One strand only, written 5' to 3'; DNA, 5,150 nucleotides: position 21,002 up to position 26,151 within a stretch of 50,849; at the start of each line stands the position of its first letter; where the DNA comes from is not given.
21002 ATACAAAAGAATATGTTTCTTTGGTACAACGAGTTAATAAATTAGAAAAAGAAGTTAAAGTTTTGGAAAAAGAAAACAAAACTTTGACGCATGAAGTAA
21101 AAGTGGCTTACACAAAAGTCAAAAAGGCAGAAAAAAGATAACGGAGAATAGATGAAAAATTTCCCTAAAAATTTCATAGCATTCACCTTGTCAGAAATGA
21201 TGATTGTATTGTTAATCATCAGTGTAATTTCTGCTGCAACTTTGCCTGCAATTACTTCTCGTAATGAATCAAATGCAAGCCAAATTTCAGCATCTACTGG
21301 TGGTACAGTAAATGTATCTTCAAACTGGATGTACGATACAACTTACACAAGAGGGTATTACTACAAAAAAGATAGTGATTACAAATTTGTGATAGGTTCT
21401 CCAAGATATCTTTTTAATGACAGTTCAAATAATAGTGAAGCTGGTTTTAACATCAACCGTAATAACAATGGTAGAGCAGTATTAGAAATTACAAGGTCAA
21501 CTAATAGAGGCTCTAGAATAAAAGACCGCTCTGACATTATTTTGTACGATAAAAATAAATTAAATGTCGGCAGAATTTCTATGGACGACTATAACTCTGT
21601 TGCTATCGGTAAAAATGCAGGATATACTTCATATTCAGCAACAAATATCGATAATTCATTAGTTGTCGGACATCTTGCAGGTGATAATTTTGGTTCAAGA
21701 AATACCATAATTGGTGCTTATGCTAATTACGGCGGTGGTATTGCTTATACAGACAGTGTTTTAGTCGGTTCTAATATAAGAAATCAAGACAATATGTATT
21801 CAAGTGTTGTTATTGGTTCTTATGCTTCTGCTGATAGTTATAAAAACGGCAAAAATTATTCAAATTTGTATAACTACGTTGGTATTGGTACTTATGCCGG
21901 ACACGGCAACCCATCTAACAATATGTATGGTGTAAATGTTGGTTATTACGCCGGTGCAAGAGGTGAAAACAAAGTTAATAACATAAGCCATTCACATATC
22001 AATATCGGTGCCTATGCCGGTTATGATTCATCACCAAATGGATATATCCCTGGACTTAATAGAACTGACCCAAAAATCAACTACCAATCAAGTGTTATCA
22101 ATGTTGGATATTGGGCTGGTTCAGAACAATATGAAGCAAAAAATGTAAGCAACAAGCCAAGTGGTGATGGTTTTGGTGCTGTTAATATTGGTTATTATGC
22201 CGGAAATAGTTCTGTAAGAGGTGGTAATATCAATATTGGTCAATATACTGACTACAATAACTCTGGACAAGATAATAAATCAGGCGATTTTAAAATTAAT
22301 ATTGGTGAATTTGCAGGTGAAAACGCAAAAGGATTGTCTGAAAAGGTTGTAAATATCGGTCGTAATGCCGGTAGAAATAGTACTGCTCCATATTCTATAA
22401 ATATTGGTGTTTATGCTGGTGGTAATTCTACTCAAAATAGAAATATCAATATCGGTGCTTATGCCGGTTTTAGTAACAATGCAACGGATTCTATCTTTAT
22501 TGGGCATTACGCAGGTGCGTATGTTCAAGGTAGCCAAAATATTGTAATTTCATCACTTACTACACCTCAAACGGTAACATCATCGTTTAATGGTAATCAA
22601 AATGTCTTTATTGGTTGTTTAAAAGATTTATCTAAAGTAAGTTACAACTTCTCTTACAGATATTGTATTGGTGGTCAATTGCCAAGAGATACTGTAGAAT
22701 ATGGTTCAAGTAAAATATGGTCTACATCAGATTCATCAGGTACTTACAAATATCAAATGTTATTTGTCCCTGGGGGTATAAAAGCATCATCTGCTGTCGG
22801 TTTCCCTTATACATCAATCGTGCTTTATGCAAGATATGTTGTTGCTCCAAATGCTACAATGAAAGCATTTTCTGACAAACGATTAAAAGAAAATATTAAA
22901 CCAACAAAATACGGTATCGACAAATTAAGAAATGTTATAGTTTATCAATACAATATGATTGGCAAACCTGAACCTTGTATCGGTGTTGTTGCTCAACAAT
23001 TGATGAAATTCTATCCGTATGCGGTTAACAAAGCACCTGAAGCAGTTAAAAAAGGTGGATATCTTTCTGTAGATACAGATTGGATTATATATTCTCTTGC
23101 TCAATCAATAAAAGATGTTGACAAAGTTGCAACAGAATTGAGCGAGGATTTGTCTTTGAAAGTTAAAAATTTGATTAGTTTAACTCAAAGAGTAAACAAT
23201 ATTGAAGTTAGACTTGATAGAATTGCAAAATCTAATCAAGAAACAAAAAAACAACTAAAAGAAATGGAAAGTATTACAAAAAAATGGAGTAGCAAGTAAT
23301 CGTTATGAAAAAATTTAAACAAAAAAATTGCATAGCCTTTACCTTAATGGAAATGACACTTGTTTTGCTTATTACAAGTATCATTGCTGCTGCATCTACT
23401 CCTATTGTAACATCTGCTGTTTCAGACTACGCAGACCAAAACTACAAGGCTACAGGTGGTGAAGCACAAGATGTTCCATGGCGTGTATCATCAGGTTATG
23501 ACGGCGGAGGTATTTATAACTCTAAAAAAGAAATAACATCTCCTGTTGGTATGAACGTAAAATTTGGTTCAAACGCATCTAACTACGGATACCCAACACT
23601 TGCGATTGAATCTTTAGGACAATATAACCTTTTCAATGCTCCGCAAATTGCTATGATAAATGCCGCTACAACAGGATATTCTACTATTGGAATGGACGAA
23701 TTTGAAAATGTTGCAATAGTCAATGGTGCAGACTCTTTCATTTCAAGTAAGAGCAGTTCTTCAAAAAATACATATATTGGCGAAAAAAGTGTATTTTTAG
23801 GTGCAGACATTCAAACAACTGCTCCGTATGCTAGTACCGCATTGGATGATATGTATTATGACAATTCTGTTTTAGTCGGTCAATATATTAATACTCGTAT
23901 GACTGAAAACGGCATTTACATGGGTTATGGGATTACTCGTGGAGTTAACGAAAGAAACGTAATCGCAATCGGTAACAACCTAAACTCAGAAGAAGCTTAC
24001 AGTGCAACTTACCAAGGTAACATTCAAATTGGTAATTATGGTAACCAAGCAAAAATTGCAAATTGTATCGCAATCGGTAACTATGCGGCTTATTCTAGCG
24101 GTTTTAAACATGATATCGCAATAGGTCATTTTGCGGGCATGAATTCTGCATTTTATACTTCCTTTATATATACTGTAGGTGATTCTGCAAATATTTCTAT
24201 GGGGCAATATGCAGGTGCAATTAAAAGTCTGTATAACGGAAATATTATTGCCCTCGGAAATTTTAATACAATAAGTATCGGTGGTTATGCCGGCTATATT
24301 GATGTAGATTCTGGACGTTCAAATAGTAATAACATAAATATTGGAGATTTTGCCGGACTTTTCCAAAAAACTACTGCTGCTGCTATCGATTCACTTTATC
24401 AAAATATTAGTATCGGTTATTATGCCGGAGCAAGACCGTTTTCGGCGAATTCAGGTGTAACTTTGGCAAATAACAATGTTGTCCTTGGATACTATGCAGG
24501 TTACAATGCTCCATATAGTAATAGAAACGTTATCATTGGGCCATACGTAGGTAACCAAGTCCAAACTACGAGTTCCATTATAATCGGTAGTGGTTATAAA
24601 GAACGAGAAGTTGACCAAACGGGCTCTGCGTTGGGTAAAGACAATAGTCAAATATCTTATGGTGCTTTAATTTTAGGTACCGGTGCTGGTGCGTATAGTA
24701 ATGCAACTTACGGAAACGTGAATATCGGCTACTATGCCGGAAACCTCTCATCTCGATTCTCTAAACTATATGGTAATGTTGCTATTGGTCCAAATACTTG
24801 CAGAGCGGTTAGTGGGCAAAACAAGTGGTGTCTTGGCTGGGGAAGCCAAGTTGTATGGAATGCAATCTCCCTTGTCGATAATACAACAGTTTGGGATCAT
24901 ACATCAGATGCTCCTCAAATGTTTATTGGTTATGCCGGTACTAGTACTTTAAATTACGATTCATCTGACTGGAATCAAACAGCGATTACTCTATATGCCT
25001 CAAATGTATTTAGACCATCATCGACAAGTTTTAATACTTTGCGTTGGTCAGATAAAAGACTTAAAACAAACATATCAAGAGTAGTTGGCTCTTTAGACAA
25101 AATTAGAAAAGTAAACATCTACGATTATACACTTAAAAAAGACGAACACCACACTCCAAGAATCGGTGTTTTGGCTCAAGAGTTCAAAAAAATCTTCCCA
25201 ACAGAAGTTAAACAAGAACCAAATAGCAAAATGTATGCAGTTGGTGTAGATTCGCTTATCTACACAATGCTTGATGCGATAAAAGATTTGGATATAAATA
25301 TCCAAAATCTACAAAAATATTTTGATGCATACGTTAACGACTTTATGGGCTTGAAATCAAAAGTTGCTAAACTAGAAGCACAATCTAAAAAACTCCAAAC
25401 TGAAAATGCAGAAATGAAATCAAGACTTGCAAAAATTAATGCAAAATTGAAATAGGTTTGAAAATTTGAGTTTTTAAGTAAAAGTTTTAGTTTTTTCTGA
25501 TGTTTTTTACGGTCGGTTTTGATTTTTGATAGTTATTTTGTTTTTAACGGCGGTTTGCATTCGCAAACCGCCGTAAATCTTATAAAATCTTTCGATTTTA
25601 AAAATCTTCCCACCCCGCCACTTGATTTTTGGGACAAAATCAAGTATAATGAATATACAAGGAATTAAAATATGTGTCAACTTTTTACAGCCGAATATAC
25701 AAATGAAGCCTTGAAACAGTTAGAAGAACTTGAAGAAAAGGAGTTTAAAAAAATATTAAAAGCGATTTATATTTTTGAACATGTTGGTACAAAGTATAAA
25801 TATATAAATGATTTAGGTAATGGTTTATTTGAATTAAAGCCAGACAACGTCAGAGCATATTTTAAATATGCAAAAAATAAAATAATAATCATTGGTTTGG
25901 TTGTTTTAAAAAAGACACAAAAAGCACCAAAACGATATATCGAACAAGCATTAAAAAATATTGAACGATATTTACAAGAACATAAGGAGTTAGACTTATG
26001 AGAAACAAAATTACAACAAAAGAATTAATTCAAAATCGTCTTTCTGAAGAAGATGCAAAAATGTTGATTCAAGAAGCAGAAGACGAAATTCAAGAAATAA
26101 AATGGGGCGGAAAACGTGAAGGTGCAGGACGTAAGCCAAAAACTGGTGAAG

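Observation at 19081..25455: Three tandem paralogs fusing a type IV prepilin leader to an adhesin/tail-fibre-like repeat shaft and a phage-type S74 self-cleaving chaperone domain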

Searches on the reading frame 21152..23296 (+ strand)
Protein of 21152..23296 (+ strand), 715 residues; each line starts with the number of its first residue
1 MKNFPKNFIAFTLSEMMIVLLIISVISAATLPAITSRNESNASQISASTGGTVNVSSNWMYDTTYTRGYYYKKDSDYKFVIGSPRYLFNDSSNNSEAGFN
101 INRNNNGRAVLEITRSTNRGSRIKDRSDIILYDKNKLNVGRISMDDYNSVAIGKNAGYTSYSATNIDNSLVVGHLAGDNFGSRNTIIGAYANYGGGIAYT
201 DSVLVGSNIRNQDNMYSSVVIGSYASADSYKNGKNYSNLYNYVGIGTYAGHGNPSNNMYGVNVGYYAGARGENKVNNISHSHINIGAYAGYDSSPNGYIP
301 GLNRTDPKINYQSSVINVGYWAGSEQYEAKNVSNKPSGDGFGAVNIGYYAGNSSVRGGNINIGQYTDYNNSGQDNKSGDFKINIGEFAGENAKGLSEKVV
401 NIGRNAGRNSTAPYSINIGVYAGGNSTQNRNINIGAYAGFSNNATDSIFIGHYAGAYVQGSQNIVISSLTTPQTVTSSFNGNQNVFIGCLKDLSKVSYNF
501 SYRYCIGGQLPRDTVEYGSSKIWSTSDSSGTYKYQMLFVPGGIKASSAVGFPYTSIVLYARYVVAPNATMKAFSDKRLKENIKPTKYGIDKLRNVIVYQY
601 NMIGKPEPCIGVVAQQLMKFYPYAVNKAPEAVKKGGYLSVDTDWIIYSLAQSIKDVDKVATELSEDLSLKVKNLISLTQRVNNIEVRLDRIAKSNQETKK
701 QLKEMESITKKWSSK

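Call 3: search_protein_families(library=pfam, proteins=[window:21152-23296:+], max_evalue=1)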
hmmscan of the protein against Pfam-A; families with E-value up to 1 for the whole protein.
window:21152-23296:+ (715 aa): 3 families
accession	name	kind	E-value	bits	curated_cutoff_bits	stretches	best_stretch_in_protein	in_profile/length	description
PF13884.11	Peptidase_S74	-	2.5e-09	37.7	22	1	574-625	1-57/58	Chaperone of endosialidase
PF07963.17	N_methyl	-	0.00056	19.8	21.2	1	10-30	6-26/27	Prokaryotic N-terminal methylation motif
PF06785.16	UPF0242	-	0.081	13.4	33.5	1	649-704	88-143/194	Uncharacterised protein family (UPF0242) N-terminus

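Call 4: search_protein_families(library=ncbifam, proteins=[window:21152-23296:+], max_evalue=1)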
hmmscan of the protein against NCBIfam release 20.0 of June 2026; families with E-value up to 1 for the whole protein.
window:21152-23296:+ (715 aa): 7 families
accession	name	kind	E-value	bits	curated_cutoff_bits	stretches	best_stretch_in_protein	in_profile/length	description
NF040999.1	pilin_ComGC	equivalog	3.1e-06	27.3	75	1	10-42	3-35/84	competence type IV pilus major pilin ComGC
TIGR01708.2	typeII_sec_gspH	equivalog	0.001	19.1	80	1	11-46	4-40/169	type II secretion system minor pseudopilin GspH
NF041013.1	T4P_ComGE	equivalog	0.0029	17.7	49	1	7-41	2-37/83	competence type IV pilus minor pilin ComGE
TIGR02532.1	IV_pilin_GFxxxE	domain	0.0047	16.7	16.3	1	11-31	4-24/24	prepilin-type N-terminal cleavage/methylation domain-containing protein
TIGR01710.1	typeII_sec_gspG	equivalog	0.0071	16.4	88.85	1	11-45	3-37/134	type II secretion system major pseudopilin GspG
NF007862.0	PRK10574.1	equivalog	0.017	15.3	138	1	10-34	6-30/145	prepilin peptidase-dependent pilin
NF040982.1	ComGD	equivalog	0.038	14.4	70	1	10-37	3-29/139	competence type IV pilus minor pilin ComGD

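Call 5: search_protein_families(library=phrogs, proteins=[window:21152-23296:+], max_evalue=0.1)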
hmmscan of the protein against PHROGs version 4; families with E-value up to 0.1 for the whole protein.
window:21152-23296:+ (715 aa): 6 families
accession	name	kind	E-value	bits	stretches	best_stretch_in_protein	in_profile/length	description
phrog_5668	-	tail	1.5e-16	60.4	1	565-669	1457-1561/1567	tail fiber protein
phrog_6121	-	head and packaging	1.1e-05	26.1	1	570-634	320-381/392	virion structural protein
phrog_1193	-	other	0.0015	19.5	1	673-710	14-52/76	hemolysin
phrog_11263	-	unknown function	0.0056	17.5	1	11-38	4-31/72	-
phrog_3433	-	moron, auxiliary metabolic gene and host takeover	0.0059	17.7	1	9-42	20-53/127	pilin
phrog_27437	-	unknown function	0.042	15.1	0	10-47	9-44/140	-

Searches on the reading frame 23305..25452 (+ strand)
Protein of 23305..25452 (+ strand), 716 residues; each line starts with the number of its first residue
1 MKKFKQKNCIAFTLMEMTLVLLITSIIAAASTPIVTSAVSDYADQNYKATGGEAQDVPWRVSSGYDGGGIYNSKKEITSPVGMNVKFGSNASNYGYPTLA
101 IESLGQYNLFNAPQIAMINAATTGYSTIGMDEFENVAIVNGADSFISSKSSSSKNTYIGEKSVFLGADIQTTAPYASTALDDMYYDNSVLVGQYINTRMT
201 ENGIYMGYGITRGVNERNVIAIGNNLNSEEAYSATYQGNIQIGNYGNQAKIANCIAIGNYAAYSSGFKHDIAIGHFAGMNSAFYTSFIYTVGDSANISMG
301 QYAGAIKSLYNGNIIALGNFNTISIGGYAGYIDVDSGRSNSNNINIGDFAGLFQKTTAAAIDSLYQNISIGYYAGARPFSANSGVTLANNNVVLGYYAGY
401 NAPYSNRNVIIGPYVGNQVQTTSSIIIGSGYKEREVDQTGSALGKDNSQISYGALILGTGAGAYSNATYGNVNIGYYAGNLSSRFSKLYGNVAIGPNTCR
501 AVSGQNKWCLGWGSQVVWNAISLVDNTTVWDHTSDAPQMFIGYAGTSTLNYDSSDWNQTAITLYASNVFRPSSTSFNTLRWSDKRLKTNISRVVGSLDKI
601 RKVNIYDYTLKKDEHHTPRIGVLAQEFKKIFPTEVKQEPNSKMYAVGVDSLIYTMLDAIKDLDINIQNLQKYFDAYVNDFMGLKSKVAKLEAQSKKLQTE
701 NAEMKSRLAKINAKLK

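Call 3: search_protein_families(library=pfam, proteins=[window:23305-25452:+], max_evalue=1)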
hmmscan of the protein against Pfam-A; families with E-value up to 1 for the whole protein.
window:23305-25452:+ (716 aa): 11 families
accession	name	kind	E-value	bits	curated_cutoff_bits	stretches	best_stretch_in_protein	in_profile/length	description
PF13884.11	Peptidase_S74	-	1.5e-14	54.4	22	1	582-636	1-58/58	Chaperone of endosialidase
PF14932.11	HAUS-augmin3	-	0.0044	17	29.4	1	648-715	71-138/260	HAUS augmin-like complex subunit 3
PF07963.17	N_methyl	-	0.0046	16.9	21.2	1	8-31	3-26/27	Prokaryotic N-terminal methylation motif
PF16559.10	GIT_CC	-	0.013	15.6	28.7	1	677-713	15-51/66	GIT coiled-coil Rho guanine nucleotide exchange factor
PF09763.15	Sec3_CC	-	0.023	14.9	27.1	1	664-705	42-83/133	Exocyst complex component Sec3, coiled-coil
PF06156.18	YabA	-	0.035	15.1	30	1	661-711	5-55/103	Initiation control protein YabA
PF04977.20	DivIC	-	0.089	13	28.9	1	678-711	17-50/80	Septum formation initiator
PF03730.19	Ku_C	-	0.13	13.3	23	1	604-641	31-69/90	Ku70/Ku80 C-terminal arm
PF25450.1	Rab11-FIP3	-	0.14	12.9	31.9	1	660-716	50-106/125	Rab11-FIP3-like domain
PF05531.17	NPV_P10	-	0.15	13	29.8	1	653-702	7-56/75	Nucleopolyhedrovirus P10 protein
PF00435.27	Spectrin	-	0.22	12.5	29.9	1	665-713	35-87/105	Spectrin repeat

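Call 4: search_protein_families(library=ncbifam, proteins=[window:23305-25452:+], max_evalue=1)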
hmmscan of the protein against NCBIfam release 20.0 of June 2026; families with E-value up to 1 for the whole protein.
window:23305-25452:+ (716 aa): 6 families
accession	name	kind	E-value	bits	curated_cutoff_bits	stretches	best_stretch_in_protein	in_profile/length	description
NF040999.1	pilin_ComGC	equivalog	0.0083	16.3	75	1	11-37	3-29/84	competence type IV pilus major pilin ComGC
NF040982.1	ComGD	equivalog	0.018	15.5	70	1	11-42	3-34/139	competence type IV pilus minor pilin ComGD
NF009644.1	PRK13169.1-5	equivalog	0.035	14.7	130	1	664-713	8-57/116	DNA replication initiation control protein YabA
TIGR03856.1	F420_MSMEG_2906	subfamily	0.052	13.1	243.7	1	443-490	87-131/249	LLM class F420-dependent oxidoreductase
TIGR01708.2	typeII_sec_gspH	equivalog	0.23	11.4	80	1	12-35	4-27/169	type II secretion system minor pseudopilin GspH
TIGR02532.1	IV_pilin_GFxxxE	domain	0.3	11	16.3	1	12-30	4-22/24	prepilin-type N-terminal cleavage/methylation domain-containing protein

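Call 5: search_protein_families(library=phrogs, proteins=[window:23305-25452:+], max_evalue=0.1)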
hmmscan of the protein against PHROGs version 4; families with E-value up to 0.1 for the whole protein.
window:23305-25452:+ (716 aa): 8 families
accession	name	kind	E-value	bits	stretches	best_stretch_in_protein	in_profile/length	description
phrog_5668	-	tail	1.5e-17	63.7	1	558-671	1439-1556/1567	tail fiber protein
phrog_5481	-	tail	2.2e-17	63.8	1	449-706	780-1032/1043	tail fiber protein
phrog_1980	-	tail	2e-14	54.8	1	365-689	206-446/449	tail fiber protein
phrog_6578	-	tail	7e-11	41.7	1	524-669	1027-1160/1210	tail fiber protein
phrog_4563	-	tail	8.9e-09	36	1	573-715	220-343/346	tail fiber protein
phrog_6121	-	head and packaging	1e-07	32.8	1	567-640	309-377/392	virion structural protein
phrog_33119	-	tail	5.1e-05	23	1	576-670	545-631/643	long tail fiber protein distal subunit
phrog_28992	-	unknown function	0.013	15.7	1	574-669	243-332/343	-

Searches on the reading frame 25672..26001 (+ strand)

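Call 22: search_protein_families(library=pfam, proteins=[window:25672-26001:+], max_evalue=0.001)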
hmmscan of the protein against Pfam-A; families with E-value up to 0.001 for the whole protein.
window:25672-26001:+ (109 aa): 1 family
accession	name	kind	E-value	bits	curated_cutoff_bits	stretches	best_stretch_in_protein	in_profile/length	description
PF05973.20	Gp49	-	2.1e-09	37.7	23.9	1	16-96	2-88/90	Phage derived protein Gp49-like (DUF891)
